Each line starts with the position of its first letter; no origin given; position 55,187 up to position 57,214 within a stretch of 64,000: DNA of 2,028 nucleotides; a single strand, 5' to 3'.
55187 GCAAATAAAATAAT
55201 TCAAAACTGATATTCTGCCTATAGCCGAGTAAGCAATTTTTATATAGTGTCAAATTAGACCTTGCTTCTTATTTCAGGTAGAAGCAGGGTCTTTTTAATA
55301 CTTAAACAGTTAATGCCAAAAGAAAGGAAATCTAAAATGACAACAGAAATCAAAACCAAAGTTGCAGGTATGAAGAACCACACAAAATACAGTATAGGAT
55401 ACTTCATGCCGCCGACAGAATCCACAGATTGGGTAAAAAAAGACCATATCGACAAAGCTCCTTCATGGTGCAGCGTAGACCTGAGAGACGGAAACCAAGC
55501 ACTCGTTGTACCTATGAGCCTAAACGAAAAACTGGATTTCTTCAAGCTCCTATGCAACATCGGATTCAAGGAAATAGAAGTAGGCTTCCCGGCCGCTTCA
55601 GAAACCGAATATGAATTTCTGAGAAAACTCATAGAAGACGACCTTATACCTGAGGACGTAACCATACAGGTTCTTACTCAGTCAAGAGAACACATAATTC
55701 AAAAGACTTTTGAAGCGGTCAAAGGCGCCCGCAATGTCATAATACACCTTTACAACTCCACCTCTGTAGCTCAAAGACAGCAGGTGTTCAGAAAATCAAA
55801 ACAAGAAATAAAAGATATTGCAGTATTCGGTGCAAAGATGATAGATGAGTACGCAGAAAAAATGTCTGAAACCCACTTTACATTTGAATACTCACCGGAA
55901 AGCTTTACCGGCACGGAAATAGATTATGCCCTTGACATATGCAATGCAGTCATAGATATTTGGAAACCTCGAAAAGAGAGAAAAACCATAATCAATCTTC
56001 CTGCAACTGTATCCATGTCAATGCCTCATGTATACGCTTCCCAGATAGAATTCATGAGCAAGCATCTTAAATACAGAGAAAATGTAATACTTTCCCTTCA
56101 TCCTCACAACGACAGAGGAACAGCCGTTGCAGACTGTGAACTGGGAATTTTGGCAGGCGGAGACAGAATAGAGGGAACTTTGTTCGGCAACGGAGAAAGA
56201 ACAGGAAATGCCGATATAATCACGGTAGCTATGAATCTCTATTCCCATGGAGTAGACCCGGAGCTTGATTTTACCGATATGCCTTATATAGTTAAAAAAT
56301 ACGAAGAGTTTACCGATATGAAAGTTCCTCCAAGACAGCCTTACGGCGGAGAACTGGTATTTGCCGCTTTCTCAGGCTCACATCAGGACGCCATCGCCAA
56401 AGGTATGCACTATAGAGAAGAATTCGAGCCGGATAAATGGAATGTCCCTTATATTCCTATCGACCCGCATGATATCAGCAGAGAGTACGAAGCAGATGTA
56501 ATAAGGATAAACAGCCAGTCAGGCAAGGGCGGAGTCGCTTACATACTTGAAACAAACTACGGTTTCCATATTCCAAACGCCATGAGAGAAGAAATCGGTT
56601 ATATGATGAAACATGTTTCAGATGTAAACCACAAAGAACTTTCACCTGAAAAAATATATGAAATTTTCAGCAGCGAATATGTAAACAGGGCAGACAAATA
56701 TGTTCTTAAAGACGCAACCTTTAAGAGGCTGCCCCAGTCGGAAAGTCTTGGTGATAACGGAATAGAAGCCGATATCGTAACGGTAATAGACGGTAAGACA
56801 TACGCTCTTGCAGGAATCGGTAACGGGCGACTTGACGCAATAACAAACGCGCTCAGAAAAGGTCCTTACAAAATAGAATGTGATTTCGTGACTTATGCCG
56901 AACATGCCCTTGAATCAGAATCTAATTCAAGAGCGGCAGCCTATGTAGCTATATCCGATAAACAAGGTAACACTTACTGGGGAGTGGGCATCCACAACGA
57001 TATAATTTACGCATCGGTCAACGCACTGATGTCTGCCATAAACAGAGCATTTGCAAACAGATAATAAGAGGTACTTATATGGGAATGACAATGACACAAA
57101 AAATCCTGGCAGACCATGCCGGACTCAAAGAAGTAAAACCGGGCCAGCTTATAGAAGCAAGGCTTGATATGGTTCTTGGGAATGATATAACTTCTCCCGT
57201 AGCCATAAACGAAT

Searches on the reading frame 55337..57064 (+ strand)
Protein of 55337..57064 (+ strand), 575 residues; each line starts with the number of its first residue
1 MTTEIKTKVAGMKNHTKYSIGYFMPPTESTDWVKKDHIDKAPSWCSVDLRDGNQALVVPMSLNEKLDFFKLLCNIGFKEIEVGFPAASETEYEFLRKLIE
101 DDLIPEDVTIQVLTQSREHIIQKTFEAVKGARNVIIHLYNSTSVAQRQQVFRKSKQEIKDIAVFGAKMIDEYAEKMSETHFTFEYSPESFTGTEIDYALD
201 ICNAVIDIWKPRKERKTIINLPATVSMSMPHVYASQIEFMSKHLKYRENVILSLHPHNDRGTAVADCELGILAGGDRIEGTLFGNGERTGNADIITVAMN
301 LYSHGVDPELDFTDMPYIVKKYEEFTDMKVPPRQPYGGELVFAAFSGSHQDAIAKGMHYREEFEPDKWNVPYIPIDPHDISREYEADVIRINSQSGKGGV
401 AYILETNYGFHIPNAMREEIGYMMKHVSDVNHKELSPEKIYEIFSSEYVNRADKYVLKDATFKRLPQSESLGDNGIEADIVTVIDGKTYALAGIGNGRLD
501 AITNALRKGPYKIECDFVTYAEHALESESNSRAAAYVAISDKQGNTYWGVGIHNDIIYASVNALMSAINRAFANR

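Call 9: search_protein_families(library=pfam, proteins=[window:55337-57064:+])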
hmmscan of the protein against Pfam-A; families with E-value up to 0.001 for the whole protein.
window:55337-57064:+ (575 aa): 3 families
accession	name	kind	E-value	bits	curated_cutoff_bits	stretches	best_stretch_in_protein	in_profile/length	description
PF00682.25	HMGL-like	-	1.1e-68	231.9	29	1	42-316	2-254/260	HMGL-like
PF22615.1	IPMS_D2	-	7.3e-32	109.9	27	1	339-405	1-66/66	Alpha-isopropylmalate synthase, post-catalytic domain-like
PF08502.15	LeuA_dimer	-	1.8e-24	86.5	24.9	1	434-571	1-130/131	LeuA allosteric (dimerisation) domain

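Call 11: find_related_loci(query=window:55337-57064:+, collection=genome_contigs, flank=4000)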
Query window:55337-57064:+ (575 aa) in genome_contigs; peptide patterns used: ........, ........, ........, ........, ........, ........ (x = any residue, [..] = any of these).
202 stretches matched a pattern; 174 encode a relative of the query (tblastn E <= 1e-3); the best 80 are kept; 80 distinct loci.
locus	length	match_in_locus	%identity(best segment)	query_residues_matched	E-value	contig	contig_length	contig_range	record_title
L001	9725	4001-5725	99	1-575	0e+0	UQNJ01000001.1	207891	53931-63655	uncultured Clostridiales bacterium isolate UMGS452 genome assembly, contig: NODE_37_length_207891_cov_49.389317, whole g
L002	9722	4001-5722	89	1-575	0e+0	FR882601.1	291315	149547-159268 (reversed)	Firmicutes bacterium CAG:145 genomic scaffold, scf114, whole genome shotgun sequence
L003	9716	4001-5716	85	1-572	0e+0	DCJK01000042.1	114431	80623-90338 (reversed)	MAG TPA_asm: Firmicutes bacterium UBA1702 UBA1702_contig_2498, whole genome shotgun sequence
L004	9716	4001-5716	85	1-572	0e+0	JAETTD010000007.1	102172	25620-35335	MAG: Bacillota bacterium isolate S35_Bin7 scaffold_247, whole genome shotgun sequence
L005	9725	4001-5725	83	1-575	0e+0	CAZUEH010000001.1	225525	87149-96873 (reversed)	MAG TPA_asm: uncultured Oscillospiraceae bacterium isolate ERP125879_co1_28 genome assembly, contig: NODE_3_length_22552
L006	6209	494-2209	82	1-572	0e+0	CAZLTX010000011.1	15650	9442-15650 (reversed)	MAG TPA_asm: uncultured Oscillospiraceae bacterium isolate SRP313737_co1_57 genome assembly, contig: NODE_5758_length_15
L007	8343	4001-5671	68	12-570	0e+0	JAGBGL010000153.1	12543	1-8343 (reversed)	MAG: Bacillota bacterium isolate RGIG9096 Water_deer_Rectum.Co__c1373804, whole genome shotgun sequence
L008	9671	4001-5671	68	12-570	0e+0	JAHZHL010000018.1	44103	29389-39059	MAG: Bacillota bacterium isolate HRGM_Genome_3279 HRGM_Genome_3279_18, whole genome shotgun sequence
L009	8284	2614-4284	68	12-570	0e+0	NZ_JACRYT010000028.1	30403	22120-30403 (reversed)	Zhenpiania hominis strain BX12 BX-12_ctg0028, whole genome shotgun sequence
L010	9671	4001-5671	68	12-570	0e+0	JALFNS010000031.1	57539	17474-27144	MAG: Clostridiales bacterium isolate SUG847 k141_31888, whole genome shotgun sequence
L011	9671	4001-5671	68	12-570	0e+0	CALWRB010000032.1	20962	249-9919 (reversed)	MAG: uncultured Lachnospiraceae bacterium isolate E03__bin254 genome assembly, contig: E03__k127_2147934, whole genome s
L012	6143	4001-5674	68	12-570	0e+0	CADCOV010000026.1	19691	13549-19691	MAG: uncultured Clostridiales bacterium isolate RUG14842 genome assembly, contig: RUG14842_asm_26, whole genome shotgun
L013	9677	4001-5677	66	12-570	0e+0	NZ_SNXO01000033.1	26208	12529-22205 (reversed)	Aminicella lysinilytica strain DSM 28287 Ga0310519_133, whole genome shotgun sequence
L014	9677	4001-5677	65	12-570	0e+0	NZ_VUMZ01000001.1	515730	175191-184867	Hornefia butyriciproducens strain WCA-MUC-591-APC-3H seq1, whole genome shotgun sequence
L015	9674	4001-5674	67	12-570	0e+0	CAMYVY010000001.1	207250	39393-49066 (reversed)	MAG TPA_asm: uncultured Clostridia bacterium isolate SRR10912533_bin.72_metaWRAP_v1.3_MAG genome assembly, contig: ERZ14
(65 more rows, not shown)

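Call 25: find_homologous_proteins(query=window:55337-57064:+, max_evalue=1e-100)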
Query window:55337-57064:+ (575 aa): 8000 proteins with E <= 1e-100 among 8000 candidates; the best 120 are listed.
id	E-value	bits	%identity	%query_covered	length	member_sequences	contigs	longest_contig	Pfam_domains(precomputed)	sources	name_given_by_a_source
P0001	0.0e+0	1271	98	100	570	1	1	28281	PF00682.26,PF08502.16,PF22615.2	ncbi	-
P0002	0.0e+0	1200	90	100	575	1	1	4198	PF00682.26,PF08502.16,PF22615.2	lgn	-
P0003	0.0e+0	1193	89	100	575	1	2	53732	PF00682.26,PF08502.16,PF22615.2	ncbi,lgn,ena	-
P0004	0.0e+0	1187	89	100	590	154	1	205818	PF00682.26,PF08502.16,PF22615.2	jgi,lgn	-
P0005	0.0e+0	1184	89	100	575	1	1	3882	PF00682.26,PF08502.16,PF22615.2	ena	-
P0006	0.0e+0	1177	99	90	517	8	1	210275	PF00682.26,PF08502.16,PF22615.2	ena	-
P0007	0.0e+0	1153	86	99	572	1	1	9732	PF00682.26,PF08502.16,PF22615.2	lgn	-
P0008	0.0e+0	1143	85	99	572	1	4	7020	PF00682.26,PF08502.16,PF22615.2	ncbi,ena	-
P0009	0.0e+0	1143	85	99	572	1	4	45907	PF00682.26,PF08502.16,PF22615.2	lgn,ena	-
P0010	0.0e+0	1142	85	99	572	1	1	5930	PF00682.26,PF08502.16,PF22615.2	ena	-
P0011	0.0e+0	1142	85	99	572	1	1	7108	PF00682.26,PF08502.16,PF22615.2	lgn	-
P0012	0.0e+0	1141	85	99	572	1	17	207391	PF00682.26,PF08502.16,PF22615.2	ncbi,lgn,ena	-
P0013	0.0e+0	1141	85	99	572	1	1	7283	PF00682.26,PF08502.16,PF22615.2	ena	-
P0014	0.0e+0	1141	85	99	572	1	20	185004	PF00682.26,PF08502.16,PF22615.2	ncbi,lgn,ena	-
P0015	0.0e+0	1141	85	99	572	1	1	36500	PF00682.26,PF08502.16,PF22615.2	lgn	-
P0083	0.0e+0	1126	83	99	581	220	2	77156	PF00682.26,PF08502.16,PF22615.2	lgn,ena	-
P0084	0.0e+0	1125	86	98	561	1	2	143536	PF00682.26,PF08502.16,PF22615.2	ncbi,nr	ncbi:MAG: 2-isopropylmalate synthase [Firmicutes bacterium]|nr:2-isopropylmalate synthase [Bacillota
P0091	0.0e+0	1100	81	99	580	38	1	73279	PF00682.26,PF08502.16,PF22615.2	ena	-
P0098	0.0e+0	1076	79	100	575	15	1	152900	PF00682.26,PF08502.16,PF22615.2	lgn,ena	-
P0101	0.0e+0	1058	78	99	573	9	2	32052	PF00682.26,PF08502.16,PF22615.2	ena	-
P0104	0.0e+0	1039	78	100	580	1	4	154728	PF00682.26,PF08502.16,PF22615.2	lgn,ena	-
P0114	0.0e+0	1023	78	98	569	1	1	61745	PF00682.26,PF08502.16,PF22615.2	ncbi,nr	ncbi:MAG: 2-isopropylmalate synthase [Firmicutes bacterium]|nr:2-isopropylmalate synthase [Bacillota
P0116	1.9e-292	989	75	98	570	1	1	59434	PF00682.26,PF08502.16,PF22615.2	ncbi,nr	ncbi:MAG: 2-isopropylmalate synthase [Clostridiales bacterium]|nr:2-isopropylmalate synthase [Clostr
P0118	2.3e-290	982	73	98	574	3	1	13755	PF00682.26,PF08502.16,PF22615.2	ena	-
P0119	1.7e-285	966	73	98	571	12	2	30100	PF00682.26,PF08502.16,PF22615.2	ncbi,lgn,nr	ncbi:MAG: 2-isopropylmalate synthase [Firmicutes bacterium]|nr:2-isopropylmalate synthase [Bacillota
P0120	9.0e-285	964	74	98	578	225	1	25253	PF00682.26,PF08502.16,PF22615.2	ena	-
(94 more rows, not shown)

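Call 26: find_encoding_contigs(protein=P0084, flank=3000, max_places=1)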
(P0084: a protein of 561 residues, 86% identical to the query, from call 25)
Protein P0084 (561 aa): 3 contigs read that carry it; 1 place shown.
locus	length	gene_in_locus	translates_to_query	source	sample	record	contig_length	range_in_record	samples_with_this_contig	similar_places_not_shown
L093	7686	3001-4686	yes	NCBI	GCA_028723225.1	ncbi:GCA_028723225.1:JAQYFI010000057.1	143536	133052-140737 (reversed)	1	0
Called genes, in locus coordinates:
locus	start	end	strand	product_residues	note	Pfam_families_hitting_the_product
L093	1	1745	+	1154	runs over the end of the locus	PF13510:Fer2_4, PF14691:Fer4_20, PF07992:Pyr_redox_2, PF13450:NAD_binding_8, PF12838:Fer4_7, PF22117:Fer4_Nqo3, PF04879:Molybdop_Fe4S4, PF00384:Molybdopterin, +8 more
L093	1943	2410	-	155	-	PF01797:Y1_Tnp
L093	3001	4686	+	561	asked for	PF00682:HMGL-like, PF22615:IPMS_D2, PF08502:LeuA_dimer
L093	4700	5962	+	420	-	PF00330:Aconitase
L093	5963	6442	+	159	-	PF00694:Aconitase_C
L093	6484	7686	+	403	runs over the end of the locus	PF00291:PALP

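Call 27: find_encoding_contigs(protein=P0083, flank=3000, max_places=1)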
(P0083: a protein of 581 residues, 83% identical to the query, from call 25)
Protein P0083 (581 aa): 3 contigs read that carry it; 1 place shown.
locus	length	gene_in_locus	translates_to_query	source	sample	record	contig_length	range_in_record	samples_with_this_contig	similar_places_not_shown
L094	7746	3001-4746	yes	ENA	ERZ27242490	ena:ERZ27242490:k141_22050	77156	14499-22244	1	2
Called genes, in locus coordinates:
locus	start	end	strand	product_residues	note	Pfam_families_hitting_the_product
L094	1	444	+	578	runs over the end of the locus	PF01321:Creatinase_N, PF16189:Creatinase_N_2, PF00557:Peptidase_M24, PF16188:Peptidase_M24_C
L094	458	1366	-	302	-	PF00892:EamA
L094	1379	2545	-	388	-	PF07905:PucR, PF13556:HTH_30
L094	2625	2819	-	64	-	-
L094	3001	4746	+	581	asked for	PF00682:HMGL-like, PF22615:IPMS_D2, PF08502:LeuA_dimer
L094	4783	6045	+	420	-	PF00330:Aconitase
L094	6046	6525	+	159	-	PF00694:Aconitase_C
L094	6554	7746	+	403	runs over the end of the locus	PF00291:PALP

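Call 28: find_encoding_contigs(protein=P0091, flank=3000, max_places=1)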
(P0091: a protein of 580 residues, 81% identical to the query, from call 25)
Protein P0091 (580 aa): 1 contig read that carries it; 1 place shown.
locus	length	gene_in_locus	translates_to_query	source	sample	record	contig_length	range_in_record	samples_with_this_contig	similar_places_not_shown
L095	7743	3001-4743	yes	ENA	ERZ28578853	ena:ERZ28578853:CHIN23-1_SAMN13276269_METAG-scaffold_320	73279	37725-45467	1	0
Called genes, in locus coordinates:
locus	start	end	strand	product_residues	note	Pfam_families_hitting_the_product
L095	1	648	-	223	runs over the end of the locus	PF00543:P-II (faint)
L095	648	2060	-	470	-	PF07556:DUF1538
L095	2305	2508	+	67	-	-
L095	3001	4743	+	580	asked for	PF00682:HMGL-like, PF22615:IPMS_D2, PF08502:LeuA_dimer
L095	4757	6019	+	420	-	PF00330:Aconitase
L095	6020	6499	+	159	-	PF00694:Aconitase_C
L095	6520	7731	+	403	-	PF00291:PALP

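Call 29: find_encoding_contigs(protein=P0098, flank=3000, max_places=1)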
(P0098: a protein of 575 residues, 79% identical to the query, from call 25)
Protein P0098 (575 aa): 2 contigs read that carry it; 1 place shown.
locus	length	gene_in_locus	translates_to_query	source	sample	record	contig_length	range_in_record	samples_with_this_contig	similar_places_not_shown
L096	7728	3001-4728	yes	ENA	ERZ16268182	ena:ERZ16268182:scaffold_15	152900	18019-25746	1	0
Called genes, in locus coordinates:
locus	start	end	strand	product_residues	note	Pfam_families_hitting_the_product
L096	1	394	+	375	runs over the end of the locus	PF04015:DUF362, PF13187:Fer4_9 (faint), PF12797:Fer4_2 (faint), PF12837:Fer4_6 (faint), PF13237:Fer4_10 (weak), PF12838:Fer4_7 (weak), PF14697:Fer4_21, PF00037:Fer4 (weak), +1 more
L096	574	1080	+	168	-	PF04542:Sigma70_r2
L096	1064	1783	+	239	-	PF13490:zf-HC2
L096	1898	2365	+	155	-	PF01451:LMWPc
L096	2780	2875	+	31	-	-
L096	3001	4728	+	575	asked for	PF00682:HMGL-like, PF22615:IPMS_D2, PF08502:LeuA_dimer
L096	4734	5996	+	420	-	PF00330:Aconitase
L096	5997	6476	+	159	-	PF00694:Aconitase_C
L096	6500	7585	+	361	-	PF00180:Iso_dh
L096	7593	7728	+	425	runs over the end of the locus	PF05673:DUF815, PF20720:nSTAND3 (weak), PF00004:AAA (faint)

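Call 30: find_encoding_contigs(protein=P0104, flank=3000, max_places=1)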
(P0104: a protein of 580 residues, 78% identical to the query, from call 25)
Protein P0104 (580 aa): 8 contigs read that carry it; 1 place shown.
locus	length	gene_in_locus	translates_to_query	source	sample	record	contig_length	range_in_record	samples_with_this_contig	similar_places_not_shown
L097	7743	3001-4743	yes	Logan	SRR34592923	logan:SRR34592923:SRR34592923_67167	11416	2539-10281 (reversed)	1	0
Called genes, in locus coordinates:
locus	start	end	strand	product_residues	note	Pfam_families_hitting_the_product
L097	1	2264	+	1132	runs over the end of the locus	?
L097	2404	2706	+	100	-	PF08827:DUF1805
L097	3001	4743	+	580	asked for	PF00682:HMGL-like, PF22615:IPMS_D2, PF08502:LeuA_dimer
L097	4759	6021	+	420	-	PF00330:Aconitase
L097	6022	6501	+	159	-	PF00694:Aconitase_C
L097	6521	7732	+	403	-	PF00291:PALP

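Call 31: find_encoding_contigs(protein=P0116, flank=3000, max_places=1)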
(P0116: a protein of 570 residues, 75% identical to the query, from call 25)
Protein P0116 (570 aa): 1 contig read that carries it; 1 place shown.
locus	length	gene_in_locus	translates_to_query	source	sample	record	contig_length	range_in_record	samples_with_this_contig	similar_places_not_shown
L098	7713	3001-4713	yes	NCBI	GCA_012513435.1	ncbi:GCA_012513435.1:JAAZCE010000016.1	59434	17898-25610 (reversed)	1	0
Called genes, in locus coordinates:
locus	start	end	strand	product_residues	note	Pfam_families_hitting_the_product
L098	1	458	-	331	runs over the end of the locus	PF02826:2-Hacid_dh_C, PF03807:F420_oxidored (weak), PF07991:KARI_N, PF01450:KARI_C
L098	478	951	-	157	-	PF01842:ACT (weak), PF22629:ACT_AHAS_ss, PF13710:ACT_5, PF10369:ALS_ss_C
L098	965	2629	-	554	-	PF02776:TPP_enzyme_N, PF01855:POR_N (faint), PF00205:TPP_enzyme_M, PF02775:TPP_enzyme_C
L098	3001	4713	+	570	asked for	PF00682:HMGL-like, PF22615:IPMS_D2, PF08502:LeuA_dimer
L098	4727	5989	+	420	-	PF00330:Aconitase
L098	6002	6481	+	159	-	PF00694:Aconitase_C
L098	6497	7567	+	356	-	PF00180:Iso_dh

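Call 32: find_encoding_contigs(protein=P0119, flank=3000, max_places=1)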
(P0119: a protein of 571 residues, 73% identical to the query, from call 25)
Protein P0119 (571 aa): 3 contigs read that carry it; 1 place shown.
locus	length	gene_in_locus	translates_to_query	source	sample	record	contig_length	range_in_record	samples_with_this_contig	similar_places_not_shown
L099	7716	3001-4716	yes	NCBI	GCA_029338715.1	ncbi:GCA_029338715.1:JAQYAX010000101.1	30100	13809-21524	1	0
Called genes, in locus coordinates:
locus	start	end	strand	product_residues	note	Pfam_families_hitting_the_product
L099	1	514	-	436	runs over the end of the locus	PF05673:DUF815, PF20720:nSTAND3 (faint), PF00004:AAA (faint)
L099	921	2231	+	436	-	PF00501:AMP-binding, PF14535:AMP-binding_C_2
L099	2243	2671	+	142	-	PF01842:ACT, PF13291:ACT_4 (faint), PF19571:ACT_8, PF01842:ACT (weak), PF22629:ACT_AHAS_ss (weak)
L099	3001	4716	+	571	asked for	PF00682:HMGL-like, PF22615:IPMS_D2, PF08502:LeuA_dimer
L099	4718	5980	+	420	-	PF00330:Aconitase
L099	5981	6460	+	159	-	PF00694:Aconitase_C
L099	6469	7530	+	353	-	PF00180:Iso_dh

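Call 33: find_encoding_contigs(protein=P0120, flank=3000, max_places=1)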
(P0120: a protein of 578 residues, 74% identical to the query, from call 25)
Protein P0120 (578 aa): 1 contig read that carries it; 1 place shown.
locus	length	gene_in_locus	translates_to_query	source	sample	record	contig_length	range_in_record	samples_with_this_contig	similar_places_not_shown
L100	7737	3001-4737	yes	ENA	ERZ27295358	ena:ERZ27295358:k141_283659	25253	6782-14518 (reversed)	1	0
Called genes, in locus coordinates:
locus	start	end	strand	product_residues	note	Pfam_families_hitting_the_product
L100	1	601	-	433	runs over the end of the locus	PF05673:DUF815, PF13191:AAA_16 (faint)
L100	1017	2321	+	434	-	PF00501:AMP-binding, PF04443:LuxE (weak), PF14535:AMP-binding_C_2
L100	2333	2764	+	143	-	PF01842:ACT (weak), PF13291:ACT_4 (faint), PF19571:ACT_8, PF01842:ACT, PF22629:ACT_AHAS_ss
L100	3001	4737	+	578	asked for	PF00682:HMGL-like, PF22615:IPMS_D2, PF08502:LeuA_dimer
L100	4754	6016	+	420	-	PF00330:Aconitase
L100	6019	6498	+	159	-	PF00694:Aconitase_C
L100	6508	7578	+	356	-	PF00180:Iso_dh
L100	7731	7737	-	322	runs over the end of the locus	PF00724:Oxidored_FMN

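Call 36: find_encoding_contigs(protein=P0101, flank=3000, max_places=1)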
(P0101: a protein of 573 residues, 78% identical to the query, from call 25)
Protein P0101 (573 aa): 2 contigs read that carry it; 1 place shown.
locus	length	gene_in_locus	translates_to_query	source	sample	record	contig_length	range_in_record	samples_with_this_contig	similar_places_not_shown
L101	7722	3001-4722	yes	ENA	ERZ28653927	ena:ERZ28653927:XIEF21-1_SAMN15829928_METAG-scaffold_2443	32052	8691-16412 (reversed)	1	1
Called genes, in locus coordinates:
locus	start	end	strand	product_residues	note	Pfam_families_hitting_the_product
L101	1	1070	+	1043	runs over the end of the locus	PF00005:ABC_tran, PF02463:SMC_N (faint), PF13304:AAA_21 (faint), PF02687:FtsX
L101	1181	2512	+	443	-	PF01522:Polysacc_deac_1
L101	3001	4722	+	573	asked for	PF00682:HMGL-like, PF22615:IPMS_D2, PF08502:LeuA_dimer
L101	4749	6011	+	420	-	PF00330:Aconitase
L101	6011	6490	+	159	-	PF00694:Aconitase_C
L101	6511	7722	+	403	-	PF00291:PALP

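Call 37: find_encoding_contigs(protein=P0114, flank=3000, max_places=1)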
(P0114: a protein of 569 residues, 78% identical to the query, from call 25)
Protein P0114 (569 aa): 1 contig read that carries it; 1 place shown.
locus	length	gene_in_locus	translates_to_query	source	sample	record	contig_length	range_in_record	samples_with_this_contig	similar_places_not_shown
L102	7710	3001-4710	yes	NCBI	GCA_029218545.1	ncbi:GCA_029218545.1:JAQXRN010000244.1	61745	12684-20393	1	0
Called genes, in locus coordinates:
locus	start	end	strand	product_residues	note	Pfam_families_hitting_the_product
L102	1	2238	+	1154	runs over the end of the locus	PF13510:Fer2_4, PF14691:Fer4_20, PF07992:Pyr_redox_2, PF13450:NAD_binding_8, PF22117:Fer4_Nqo3, PF12838:Fer4_7, PF04879:Molybdop_Fe4S4, PF00384:Molybdopterin, +8 more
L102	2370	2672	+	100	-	PF08827:DUF1805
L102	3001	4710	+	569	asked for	PF00682:HMGL-like, PF22615:IPMS_D2, PF08502:LeuA_dimer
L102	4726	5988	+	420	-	PF00330:Aconitase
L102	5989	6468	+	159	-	PF00694:Aconitase_C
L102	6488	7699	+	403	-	PF00291:PALP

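Call 38: find_encoding_contigs(protein=P0118, flank=3000, max_places=1)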
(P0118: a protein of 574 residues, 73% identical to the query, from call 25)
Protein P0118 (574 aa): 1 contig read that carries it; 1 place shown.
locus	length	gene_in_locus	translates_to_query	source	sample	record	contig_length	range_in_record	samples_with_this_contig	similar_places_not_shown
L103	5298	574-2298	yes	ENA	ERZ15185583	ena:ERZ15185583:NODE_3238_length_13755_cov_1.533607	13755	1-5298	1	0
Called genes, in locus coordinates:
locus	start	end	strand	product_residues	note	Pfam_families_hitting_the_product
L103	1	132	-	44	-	?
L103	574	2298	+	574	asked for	PF00682:HMGL-like, PF22615:IPMS_D2, PF08502:LeuA_dimer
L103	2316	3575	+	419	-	PF00330:Aconitase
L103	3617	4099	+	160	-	PF00694:Aconitase_C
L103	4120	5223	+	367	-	PF00180:Iso_dh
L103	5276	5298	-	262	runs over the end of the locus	PF04203:Sortase (weak)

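Call 68: search_protein_families(library=ncbifam, proteins=[window:55337-57064:+], max_evalue=1e-10)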
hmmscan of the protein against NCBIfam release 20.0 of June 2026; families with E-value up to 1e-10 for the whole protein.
window:55337-57064:+ (575 aa): 16 families
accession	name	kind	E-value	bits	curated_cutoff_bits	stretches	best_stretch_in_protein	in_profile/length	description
NF002991.1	PRK03739.1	subfamily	4.6e-238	791.4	455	1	16-570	3-550/550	2-isopropylmalate synthase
TIGR00970.1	leuA_yeast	equivalog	7.8e-203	675.1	697.4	1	32-571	18-562/564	2-isopropylmalate synthase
NF011420.0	PRK14847.1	equivalog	2.5e-116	388.2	604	1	32-337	24-328/333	2-isopropylmalate synthase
NF002086.0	PRK00915.1-3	equivalog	2.3e-60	204.6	532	1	49-573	14-503/516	2-isopropylmalate synthase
NF002088.0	PRK00915.1-5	equivalog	2e-55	188.3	697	1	48-572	10-499/514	2-isopropylmalate synthase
TIGR00973.1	leuA_bact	equivalog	1.1e-53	182.5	598.7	1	48-569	8-494/494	2-isopropylmalate synthase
NF042434.1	IPMS_Lepto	equivalog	3.4e-53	181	500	1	45-429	9-371/374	2-isopropylmalate synthase LeuA2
NF002087.0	PRK00915.1-4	equivalog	1.6e-50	172.1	729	1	48-572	13-503/516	2-isopropylmalate synthase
NF002085.0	PRK00915.1-2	subfamily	1.1e-48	166.2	517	1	48-572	20-500/504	2-isopropylmalate synthase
NF002084.0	PRK00915.1-1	equivalog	4.5e-46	157.5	748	1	48-572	11-500/523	2-isopropylmalate synthase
TIGR02090.1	LEU1_arch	subfamily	1.7e-39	136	484.75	1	48-429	7-349/363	isopropylmalate/citramalate/homocitrate synthases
NF041069.1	IPMS_Sufob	equivalog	7.1e-34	117.7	600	1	48-443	7-364/371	isopropylmalate synthase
TIGR02660.1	nifV_homocitr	equivalog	4.4e-30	105.2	462.9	1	48-367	8-304/365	homocitrate synthase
TIGR00977.1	citramal_synth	equivalog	1.2e-27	96.5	450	1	48-569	8-514/526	citramalate synthase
TIGR02146.1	LysS_fung_arch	equivalog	6.2e-26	91.4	413.55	1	49-367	6-301/344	homocitrate synthase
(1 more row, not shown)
